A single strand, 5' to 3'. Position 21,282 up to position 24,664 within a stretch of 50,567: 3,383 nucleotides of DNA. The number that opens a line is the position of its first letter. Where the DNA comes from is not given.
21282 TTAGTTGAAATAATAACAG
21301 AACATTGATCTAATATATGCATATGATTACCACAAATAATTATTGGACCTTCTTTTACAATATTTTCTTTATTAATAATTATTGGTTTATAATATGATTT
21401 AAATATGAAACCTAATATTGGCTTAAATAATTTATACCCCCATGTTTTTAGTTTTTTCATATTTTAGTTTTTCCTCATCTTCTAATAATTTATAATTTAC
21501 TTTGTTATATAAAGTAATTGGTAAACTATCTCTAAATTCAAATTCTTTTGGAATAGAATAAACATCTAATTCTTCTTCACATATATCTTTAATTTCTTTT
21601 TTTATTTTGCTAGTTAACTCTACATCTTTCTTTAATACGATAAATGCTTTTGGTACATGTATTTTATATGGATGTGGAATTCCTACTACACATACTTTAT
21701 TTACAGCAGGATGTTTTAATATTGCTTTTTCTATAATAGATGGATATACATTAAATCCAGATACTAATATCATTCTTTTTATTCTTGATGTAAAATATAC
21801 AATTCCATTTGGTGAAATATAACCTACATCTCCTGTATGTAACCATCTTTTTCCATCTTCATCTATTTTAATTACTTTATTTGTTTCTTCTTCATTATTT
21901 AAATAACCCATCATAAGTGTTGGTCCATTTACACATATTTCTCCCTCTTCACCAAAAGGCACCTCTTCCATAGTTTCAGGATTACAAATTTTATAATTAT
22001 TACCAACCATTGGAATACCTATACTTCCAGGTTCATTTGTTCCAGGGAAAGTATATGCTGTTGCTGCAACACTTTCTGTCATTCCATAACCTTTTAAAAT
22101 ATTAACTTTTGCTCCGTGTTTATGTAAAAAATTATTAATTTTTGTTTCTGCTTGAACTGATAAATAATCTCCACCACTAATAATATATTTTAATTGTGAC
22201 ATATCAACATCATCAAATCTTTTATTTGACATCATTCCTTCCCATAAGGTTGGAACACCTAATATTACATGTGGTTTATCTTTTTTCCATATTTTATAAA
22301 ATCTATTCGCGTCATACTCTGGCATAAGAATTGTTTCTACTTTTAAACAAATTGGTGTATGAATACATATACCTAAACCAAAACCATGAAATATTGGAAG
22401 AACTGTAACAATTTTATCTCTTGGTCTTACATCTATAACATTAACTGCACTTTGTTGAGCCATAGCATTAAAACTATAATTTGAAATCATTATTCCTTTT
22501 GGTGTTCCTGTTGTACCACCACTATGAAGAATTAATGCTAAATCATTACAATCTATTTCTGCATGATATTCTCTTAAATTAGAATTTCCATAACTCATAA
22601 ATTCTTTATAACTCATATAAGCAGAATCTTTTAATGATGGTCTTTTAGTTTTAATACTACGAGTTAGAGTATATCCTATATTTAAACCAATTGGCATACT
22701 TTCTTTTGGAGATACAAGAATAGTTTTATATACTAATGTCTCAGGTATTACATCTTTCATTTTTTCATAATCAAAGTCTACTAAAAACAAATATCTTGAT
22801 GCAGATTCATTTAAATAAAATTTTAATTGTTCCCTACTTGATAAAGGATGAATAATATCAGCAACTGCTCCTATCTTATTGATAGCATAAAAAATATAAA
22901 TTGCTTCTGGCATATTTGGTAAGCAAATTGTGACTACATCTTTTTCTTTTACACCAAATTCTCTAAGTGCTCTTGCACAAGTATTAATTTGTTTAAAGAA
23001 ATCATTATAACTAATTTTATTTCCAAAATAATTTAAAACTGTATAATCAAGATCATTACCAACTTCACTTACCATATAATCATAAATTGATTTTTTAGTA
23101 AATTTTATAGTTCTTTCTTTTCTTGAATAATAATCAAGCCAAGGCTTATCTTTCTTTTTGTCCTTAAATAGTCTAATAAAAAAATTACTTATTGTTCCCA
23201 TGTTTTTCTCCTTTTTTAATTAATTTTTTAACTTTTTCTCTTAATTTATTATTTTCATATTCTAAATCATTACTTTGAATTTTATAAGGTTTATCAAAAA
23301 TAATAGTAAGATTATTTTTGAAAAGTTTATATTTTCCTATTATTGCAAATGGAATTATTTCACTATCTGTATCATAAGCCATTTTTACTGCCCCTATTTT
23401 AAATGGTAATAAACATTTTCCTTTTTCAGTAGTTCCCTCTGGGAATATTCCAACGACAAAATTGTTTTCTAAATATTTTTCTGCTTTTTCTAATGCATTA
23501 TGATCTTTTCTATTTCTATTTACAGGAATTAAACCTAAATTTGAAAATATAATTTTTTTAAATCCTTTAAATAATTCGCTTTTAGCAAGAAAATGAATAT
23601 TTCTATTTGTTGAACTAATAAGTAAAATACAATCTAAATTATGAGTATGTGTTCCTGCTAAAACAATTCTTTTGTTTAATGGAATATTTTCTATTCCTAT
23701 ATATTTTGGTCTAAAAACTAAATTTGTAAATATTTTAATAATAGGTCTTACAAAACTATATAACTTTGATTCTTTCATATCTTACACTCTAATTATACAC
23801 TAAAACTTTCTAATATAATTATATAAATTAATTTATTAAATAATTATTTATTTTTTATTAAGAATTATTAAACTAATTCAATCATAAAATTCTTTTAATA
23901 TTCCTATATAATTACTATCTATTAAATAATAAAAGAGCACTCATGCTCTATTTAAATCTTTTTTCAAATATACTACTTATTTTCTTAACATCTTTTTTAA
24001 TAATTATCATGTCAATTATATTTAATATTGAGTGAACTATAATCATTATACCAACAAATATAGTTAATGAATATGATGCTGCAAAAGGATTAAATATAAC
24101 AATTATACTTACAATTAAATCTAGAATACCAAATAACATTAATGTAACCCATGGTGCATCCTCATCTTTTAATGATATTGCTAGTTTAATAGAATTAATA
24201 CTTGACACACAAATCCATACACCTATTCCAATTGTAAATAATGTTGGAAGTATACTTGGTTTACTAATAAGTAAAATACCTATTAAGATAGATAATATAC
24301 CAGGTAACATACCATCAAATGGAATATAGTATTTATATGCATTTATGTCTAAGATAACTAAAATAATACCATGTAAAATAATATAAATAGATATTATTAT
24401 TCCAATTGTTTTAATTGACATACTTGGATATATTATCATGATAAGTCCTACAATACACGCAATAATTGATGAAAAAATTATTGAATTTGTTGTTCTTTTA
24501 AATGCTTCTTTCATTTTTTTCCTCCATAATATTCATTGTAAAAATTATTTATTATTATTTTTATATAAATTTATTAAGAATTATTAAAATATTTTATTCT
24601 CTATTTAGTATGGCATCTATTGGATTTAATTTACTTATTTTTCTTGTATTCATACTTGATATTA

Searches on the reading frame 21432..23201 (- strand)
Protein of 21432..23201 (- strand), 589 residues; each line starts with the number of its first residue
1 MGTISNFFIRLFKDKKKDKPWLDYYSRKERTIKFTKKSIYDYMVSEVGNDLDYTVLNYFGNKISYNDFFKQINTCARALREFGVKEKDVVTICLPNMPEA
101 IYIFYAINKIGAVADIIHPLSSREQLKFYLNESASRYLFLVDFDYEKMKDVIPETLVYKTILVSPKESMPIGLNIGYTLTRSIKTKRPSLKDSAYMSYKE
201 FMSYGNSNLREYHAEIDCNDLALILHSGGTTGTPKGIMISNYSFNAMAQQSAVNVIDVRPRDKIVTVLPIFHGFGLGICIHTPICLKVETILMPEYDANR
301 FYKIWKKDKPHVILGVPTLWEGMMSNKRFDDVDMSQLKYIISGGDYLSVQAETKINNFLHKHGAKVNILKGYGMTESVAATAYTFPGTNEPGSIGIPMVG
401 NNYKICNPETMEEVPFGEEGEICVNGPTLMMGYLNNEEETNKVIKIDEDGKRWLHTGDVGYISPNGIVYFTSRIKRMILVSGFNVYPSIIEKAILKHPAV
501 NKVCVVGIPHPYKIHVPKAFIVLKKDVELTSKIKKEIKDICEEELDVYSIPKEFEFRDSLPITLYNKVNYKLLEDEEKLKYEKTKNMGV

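Call 88: search_protein_families(library=pfam, proteins=[window:21432-23201:-], max_evalue=0.001)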
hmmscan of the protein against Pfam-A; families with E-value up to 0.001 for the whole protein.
window:21432-23201:- (589 aa): 2 families
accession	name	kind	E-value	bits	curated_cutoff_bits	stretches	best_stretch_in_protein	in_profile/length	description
PF00501.34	AMP-binding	-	7e-74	249.4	29.9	1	52-434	10-384/384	AMP-binding enzyme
PF13193.12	AMP-binding_C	-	1.9e-17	64.4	24.5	1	490-563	2-72/76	AMP-binding enzyme C-terminal domain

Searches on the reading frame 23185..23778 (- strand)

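Call 88: search_protein_families(library=pfam, proteins=[window:23185-23778:-], max_evalue=0.001)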
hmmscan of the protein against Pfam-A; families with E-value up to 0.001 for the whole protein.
window:23185-23778:- (197 aa): 1 family
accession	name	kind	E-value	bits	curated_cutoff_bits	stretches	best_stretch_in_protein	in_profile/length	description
PF01553.26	Acyltransferase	-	1.5e-25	89.9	23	1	25-146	3-131/132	Acyltransferase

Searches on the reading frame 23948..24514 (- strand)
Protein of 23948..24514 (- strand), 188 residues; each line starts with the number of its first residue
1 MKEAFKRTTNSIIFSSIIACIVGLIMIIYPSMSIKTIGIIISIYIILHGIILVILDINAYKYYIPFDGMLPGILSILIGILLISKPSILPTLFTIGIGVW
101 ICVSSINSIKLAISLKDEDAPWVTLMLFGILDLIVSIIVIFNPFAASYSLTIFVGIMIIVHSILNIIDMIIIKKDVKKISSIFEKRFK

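Call 88: search_protein_families(library=pfam, proteins=[window:23948-24514:-], max_evalue=0.001)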
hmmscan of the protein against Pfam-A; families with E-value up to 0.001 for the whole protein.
window:23948-24514:- (188 aa): 1 family
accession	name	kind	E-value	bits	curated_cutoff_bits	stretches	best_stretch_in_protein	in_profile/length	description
PF03729.18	DUF308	-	5.1e-19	68.7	25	3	72-141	3-73/73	Short repeat of unknown function (DUF308)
